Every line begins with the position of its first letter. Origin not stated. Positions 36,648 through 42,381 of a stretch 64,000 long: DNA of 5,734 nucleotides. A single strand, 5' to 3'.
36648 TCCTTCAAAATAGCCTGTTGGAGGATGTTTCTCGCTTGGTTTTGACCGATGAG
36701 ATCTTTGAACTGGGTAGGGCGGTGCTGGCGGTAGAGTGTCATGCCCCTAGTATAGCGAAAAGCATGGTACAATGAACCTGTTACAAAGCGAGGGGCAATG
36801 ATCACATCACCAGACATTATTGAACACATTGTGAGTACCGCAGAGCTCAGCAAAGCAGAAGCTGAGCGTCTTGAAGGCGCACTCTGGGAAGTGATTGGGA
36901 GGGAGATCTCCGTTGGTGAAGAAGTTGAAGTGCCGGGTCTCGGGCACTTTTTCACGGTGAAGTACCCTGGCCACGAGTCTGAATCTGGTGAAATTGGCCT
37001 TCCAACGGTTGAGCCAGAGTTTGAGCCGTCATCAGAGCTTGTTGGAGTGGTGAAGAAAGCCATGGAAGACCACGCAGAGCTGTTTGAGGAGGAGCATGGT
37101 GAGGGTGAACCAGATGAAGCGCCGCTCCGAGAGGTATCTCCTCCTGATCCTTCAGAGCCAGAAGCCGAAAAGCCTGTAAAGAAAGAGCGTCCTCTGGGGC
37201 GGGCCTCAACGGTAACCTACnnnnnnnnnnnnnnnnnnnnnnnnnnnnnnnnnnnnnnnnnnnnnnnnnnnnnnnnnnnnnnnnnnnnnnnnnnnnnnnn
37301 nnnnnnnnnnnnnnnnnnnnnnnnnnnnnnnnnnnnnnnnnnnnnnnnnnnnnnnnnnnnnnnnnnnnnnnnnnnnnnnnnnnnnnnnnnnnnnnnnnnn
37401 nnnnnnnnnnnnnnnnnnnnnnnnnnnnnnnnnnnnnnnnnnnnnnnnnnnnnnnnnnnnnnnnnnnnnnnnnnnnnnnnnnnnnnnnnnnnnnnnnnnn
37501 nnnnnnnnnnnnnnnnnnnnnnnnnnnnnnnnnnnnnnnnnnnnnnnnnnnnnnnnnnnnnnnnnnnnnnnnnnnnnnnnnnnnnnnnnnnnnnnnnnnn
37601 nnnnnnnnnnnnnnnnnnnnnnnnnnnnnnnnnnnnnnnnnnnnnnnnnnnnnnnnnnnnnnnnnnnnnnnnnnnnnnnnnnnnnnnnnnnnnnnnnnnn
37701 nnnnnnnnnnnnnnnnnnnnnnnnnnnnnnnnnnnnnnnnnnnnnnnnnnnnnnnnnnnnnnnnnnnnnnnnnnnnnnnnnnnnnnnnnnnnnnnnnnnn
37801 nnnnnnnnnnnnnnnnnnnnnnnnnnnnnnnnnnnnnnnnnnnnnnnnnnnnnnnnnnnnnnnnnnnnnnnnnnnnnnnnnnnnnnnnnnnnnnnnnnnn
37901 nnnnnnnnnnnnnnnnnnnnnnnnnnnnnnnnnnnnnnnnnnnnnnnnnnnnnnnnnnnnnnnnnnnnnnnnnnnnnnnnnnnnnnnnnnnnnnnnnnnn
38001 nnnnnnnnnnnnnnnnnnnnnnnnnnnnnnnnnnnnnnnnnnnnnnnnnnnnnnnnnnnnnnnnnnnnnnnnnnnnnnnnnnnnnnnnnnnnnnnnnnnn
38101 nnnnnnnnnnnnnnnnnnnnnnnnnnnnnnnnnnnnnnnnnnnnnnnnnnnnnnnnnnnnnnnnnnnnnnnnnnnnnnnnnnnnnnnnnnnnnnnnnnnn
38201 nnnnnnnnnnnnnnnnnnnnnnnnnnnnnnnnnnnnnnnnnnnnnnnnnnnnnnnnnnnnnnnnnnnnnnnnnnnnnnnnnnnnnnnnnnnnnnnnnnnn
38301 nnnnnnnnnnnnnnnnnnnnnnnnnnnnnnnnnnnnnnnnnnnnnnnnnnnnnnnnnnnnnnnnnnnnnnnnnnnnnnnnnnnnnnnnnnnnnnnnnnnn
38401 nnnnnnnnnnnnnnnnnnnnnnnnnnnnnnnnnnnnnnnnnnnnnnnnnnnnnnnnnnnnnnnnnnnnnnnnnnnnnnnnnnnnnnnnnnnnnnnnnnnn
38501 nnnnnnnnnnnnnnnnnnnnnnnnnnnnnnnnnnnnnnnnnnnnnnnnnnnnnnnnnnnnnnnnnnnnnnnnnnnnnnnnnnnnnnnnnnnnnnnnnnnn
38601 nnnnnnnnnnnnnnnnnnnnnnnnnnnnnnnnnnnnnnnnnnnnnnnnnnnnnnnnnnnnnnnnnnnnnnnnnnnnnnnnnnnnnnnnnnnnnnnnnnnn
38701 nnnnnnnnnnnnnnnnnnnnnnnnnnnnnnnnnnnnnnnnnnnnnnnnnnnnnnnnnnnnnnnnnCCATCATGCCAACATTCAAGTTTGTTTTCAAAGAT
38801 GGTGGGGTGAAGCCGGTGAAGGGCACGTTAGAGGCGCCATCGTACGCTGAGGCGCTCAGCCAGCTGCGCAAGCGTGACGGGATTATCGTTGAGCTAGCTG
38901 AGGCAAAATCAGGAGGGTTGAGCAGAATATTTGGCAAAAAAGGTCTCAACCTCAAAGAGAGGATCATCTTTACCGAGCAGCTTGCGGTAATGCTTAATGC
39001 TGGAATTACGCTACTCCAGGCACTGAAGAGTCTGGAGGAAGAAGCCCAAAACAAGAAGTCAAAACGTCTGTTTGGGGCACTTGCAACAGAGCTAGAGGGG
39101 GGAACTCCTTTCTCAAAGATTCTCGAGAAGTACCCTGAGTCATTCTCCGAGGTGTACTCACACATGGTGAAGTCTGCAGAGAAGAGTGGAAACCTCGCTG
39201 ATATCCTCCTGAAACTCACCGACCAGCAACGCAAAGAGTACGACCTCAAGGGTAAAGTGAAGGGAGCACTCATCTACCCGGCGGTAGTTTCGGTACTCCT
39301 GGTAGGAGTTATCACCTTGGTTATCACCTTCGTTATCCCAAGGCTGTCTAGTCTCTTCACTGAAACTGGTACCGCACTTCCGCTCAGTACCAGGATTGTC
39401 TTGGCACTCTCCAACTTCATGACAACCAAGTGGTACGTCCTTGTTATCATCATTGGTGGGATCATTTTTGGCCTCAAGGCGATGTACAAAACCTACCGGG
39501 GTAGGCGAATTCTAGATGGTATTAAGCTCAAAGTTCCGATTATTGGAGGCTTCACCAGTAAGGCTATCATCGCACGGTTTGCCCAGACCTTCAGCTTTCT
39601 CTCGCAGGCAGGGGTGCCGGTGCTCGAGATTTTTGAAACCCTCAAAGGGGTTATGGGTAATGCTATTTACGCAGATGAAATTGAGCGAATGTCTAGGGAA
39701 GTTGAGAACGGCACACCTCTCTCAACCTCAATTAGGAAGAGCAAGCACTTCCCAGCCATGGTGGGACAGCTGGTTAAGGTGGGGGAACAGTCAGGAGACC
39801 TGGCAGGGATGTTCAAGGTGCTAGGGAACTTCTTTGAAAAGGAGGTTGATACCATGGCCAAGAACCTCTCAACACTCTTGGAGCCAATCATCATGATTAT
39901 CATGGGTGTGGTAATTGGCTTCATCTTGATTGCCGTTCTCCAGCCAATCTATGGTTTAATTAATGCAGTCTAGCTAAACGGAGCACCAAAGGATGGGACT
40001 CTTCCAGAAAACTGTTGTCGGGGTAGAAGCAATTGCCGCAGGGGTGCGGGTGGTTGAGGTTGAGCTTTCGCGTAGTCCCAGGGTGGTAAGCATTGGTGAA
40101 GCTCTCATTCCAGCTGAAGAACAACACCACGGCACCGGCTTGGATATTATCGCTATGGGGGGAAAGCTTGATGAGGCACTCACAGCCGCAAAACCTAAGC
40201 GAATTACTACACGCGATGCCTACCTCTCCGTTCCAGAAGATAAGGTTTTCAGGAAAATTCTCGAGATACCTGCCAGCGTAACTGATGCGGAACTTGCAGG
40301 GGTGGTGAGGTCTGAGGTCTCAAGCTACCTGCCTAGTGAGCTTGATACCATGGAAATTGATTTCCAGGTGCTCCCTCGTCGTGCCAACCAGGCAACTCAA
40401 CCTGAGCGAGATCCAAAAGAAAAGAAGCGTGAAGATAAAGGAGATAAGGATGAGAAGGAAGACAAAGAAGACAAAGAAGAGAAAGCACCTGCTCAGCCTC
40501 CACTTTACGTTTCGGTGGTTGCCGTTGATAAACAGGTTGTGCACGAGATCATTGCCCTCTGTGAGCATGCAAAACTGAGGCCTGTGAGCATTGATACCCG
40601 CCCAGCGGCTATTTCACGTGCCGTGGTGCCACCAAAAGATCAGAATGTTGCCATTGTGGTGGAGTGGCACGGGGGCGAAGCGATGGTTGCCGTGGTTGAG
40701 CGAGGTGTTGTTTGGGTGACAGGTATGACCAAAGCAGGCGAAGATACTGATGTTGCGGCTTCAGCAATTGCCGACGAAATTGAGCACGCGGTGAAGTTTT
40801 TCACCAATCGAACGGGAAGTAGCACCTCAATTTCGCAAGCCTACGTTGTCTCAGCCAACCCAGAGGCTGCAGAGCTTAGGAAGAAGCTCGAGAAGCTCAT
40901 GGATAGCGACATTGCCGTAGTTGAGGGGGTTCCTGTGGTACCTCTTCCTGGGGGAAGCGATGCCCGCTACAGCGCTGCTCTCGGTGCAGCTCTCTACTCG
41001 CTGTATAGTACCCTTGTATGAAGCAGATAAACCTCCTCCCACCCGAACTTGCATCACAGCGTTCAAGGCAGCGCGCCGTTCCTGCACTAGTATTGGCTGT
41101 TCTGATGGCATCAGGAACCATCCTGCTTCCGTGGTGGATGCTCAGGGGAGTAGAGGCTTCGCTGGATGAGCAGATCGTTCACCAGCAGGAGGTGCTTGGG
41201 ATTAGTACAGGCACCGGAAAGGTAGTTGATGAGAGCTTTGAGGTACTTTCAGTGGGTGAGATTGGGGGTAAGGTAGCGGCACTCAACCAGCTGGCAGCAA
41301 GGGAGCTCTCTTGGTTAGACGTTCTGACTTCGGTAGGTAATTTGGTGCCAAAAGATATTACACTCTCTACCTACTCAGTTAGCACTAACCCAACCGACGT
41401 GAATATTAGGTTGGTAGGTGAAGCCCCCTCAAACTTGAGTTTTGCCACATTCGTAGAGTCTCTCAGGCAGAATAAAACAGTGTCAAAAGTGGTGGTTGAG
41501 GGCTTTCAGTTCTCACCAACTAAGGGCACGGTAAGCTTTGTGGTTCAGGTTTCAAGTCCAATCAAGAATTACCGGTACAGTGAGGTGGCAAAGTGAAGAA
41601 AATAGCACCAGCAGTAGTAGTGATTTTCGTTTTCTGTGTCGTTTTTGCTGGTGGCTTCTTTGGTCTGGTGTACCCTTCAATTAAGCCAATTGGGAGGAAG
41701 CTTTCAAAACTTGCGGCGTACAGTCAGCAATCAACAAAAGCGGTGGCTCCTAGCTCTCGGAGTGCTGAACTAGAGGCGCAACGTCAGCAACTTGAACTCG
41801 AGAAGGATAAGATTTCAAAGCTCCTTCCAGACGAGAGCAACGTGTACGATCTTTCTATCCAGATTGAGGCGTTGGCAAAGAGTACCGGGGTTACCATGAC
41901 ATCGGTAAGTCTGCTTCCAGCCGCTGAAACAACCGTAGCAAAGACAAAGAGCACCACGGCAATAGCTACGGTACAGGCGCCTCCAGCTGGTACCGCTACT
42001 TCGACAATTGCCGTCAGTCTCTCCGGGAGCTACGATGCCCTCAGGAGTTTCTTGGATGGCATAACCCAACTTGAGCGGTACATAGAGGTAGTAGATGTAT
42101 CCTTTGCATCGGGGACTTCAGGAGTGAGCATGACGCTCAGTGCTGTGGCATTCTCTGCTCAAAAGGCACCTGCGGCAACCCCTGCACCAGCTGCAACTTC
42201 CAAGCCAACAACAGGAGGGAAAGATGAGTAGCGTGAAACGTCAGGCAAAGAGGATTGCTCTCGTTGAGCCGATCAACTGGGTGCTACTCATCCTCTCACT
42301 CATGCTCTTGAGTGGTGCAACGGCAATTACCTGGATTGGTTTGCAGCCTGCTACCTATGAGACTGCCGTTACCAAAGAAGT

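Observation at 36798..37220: HU/IHF-fold domain with an acidified DNA-binding arm fused to the N-terminus of PilB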

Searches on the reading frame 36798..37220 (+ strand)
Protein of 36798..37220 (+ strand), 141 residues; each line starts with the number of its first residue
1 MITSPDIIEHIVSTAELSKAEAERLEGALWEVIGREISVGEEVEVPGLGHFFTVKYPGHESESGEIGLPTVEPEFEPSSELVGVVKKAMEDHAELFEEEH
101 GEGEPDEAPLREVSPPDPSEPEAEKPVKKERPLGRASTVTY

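Call 3: search_protein_families(library=pfam, proteins=[window:36798-37220:+], max_evalue=10)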
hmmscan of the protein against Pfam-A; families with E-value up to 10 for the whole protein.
window:36798-37220:+ (141 aa): 3 families
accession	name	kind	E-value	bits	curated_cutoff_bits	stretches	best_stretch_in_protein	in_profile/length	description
PF00216.26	Bac_DNA_binding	-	1.6e-06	28.7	22.4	1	3-57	2-56/90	Bacterial DNA-binding protein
PF18291.6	HU-HIG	-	0.054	14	26.2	1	4-56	34-87/125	HU domain fused to wHTH, Ig, or Glycine-rich motif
PF14098.11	SSPI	-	0.23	12.1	27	1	29-54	19-44/65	Small, acid-soluble spore protein I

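Call 4: search_protein_families(library=ncbifam, proteins=[window:36798-37220:+], max_evalue=10)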
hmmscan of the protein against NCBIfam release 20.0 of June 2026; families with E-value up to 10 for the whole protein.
window:36798-37220:+ (141 aa): 7 families
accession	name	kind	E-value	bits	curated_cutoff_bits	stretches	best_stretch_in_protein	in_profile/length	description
NF001401.0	PRK00285.1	equivalog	0.00042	20.4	111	1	2-52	6-56/103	integration host factor subunit alpha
NF007945.0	PRK10664.1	equivalog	0.018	15.6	157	1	6-54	5-52/90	nucleoid-associated protein HU-beta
TIGR01201.1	HU_rel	subfamily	0.022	14.7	68.6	1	2-62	31-92/170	HU family DNA-binding protein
NF009967.0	PRK13430.1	equivalog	0.034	13.4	200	1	8-44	202-238/271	F0F1 ATP synthase subunit delta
TIGR00987.1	himA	equivalog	0.041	14.3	120.25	1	2-51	2-51/96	integration host factor subunit alpha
TIGR03092.1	SASP_sspI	equivalog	0.13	12.5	58.35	1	18-55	11-44/65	small acid-soluble spore protein SspI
TIGR00988.1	hip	equivalog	0.18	12.2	119.95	1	5-56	4-55/94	integration host factor subunit beta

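Call 5: find_homologous_proteins(query=window:36798-37220:+, max_evalue=0.001)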
Query window:36798-37220:+ (141 aa): 1 proteins with E <= 0.001 among 47 candidates.
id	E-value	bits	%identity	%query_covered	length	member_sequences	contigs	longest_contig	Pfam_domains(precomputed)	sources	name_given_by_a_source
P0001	6.1e-25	106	57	65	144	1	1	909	PF00216.27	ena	-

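Call 6: search_solved_structures(query=window:36798-37220:+, max_evalue=10, show_alignments=3)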
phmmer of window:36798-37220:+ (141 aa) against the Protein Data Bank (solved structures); distinct sequences matched with E-value up to 10: 27.
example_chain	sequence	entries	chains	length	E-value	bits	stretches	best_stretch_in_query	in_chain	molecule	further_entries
4qjn_A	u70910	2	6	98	0.0013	22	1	4-87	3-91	DNA-binding protein HU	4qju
5lvt_A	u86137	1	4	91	0.0022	21.3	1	3-81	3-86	DNA-binding protein HU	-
2iif_A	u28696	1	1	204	0.0024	21.2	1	3-65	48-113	Integration host factor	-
8hd5_A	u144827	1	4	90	0.0032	20.7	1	4-77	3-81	DNA-binding protein HU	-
1ihf_A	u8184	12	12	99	0.0079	19.5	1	2-69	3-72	PROTEIN (INTEGRATION HOST FACTOR (ALPHA) (IHF)) | Integration Host Factor Alpha-subunit | Integration host factor subunit alpha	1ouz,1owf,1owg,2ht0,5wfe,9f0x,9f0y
5j0n_I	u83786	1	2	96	0.0085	19.4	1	2-66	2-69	Integration host factor subunit alpha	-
2iie_A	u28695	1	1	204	0.0087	19.3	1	3-65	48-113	Integration host factor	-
9y7b_G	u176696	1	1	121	0.014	18.6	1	2-68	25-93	Integration host factor subunit alpha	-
1hue_A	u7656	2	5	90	0.017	18.4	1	5-85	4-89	HU PROTEIN | PROTEIN HU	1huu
3rhi_A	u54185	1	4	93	0.097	16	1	5-65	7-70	DNA-binding protein HU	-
5fbm_A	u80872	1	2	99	0.1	15.9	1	3-66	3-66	DNA-binding protein HU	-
8flj_F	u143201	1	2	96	0.13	15.5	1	3-81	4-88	Integration host factor subunit beta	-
8flj_E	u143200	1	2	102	0.18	15.1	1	2-65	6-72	Integration host factor subunit alpha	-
6n2l_A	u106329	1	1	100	0.19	15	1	5-61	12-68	Histone family protein DNA-binding protein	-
5eka_A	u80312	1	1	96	0.28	14.5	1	2-87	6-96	DNA-binding protein HU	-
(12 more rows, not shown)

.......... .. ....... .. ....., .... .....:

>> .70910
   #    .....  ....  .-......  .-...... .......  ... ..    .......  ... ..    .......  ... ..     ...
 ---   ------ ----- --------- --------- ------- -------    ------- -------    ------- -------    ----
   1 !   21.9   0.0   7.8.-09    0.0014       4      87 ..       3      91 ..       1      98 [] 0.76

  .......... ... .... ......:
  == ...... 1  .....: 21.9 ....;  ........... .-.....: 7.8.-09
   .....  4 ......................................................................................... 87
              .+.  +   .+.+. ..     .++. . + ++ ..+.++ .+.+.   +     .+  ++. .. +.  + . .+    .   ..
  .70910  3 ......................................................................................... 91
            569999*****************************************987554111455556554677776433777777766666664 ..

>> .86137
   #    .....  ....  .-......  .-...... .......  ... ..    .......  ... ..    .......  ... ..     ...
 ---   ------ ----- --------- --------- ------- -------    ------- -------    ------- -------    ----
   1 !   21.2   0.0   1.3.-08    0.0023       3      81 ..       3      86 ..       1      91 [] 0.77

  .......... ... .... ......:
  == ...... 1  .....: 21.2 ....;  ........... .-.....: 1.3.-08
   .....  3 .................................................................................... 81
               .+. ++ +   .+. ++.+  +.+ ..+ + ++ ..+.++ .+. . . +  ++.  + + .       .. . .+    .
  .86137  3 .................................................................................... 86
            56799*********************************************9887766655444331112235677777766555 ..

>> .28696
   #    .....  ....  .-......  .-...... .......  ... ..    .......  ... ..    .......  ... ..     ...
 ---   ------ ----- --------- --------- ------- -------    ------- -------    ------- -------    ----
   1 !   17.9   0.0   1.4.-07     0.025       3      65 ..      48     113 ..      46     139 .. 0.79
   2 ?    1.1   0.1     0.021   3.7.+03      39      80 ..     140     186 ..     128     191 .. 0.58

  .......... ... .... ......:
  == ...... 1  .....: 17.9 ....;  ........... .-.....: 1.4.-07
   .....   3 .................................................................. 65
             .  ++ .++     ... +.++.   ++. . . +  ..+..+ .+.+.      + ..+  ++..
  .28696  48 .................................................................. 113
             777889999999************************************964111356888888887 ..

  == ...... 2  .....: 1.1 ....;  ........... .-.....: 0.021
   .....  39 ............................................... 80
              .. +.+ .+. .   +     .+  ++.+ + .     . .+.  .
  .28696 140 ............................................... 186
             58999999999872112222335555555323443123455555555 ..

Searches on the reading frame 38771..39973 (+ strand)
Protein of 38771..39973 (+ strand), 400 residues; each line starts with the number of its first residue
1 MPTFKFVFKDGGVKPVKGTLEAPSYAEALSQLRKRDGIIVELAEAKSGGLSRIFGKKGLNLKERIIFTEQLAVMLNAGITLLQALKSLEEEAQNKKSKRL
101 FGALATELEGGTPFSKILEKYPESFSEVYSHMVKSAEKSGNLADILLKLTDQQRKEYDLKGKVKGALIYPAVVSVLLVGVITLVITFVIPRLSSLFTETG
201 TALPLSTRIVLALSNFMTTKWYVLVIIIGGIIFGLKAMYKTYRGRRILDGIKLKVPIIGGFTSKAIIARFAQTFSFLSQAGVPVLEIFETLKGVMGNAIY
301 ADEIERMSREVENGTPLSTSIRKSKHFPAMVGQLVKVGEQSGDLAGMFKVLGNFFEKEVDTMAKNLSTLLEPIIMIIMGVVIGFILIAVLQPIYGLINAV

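Call 70: search_protein_families(library=pfam, proteins=[window:38771-39973:+], max_evalue=0.01)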
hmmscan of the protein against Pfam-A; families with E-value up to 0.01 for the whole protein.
window:38771-39973:+ (400 aa): 2 families
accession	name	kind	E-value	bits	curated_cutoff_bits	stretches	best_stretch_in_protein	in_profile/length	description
PF00482.28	T2SSF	-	7.7e-59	197.6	25.2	2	67-190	1-125/125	Type II secretion system (T2SS), protein F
PF20990.2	DUF2207_C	-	0.005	17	33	0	94-250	71-196/247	Predicted membrane protein (DUF2207) C-terminal domain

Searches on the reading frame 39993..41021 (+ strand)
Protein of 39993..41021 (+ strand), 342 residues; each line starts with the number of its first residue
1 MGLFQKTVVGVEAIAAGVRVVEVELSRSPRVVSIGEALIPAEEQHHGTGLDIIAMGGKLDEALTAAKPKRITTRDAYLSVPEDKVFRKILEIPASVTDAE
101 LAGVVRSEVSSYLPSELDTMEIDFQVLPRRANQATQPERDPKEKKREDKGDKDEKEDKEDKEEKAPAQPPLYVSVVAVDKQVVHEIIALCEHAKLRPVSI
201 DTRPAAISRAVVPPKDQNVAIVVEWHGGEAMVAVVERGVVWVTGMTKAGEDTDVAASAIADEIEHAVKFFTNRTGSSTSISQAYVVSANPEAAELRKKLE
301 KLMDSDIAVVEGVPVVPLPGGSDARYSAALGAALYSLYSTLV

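Call 70: search_protein_families(library=pfam, proteins=[window:39993-41021:+], max_evalue=0.01)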
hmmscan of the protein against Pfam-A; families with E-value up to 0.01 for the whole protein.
window:39993-41021:+ (342 aa): 1 family
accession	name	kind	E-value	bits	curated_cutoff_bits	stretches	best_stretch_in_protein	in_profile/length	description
PF11104.14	PilM_2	-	8.4e-10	38.5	27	1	67-136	56-125/340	Type IV pilus assembly protein PilM;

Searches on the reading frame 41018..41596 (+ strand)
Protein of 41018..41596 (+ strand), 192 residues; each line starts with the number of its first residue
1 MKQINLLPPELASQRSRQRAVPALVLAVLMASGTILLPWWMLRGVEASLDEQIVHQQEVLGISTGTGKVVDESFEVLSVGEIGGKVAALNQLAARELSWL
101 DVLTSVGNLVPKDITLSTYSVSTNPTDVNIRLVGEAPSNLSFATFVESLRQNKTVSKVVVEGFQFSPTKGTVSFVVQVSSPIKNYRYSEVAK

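Call 70: search_protein_families(library=pfam, proteins=[window:41018-41596:+], max_evalue=0.01)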
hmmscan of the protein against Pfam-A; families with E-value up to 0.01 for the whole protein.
window:41018-41596:+ (192 aa): 1 family
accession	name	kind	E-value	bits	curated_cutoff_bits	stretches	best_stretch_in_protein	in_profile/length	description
PF05137.18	PilN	-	9.5e-06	26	22.8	1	102-178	2-76/78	Fimbrial assembly protein (PilN)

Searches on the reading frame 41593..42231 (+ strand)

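Call 70: search_protein_families(library=pfam, proteins=[window:41593-42231:+], max_evalue=0.01)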
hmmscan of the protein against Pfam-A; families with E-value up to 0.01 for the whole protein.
window:41593-42231:+ (212 aa): 2 families
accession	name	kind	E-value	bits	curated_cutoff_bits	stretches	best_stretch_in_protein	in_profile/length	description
PF04350.18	PilO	-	4.1e-09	37.1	22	1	139-183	89-133/145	Pilus assembly protein, PilO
PF05861.17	PhnI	-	0.0046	16.3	34.5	1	46-127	20-97/348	Bacterial phosphonate metabolism protein (PhnI)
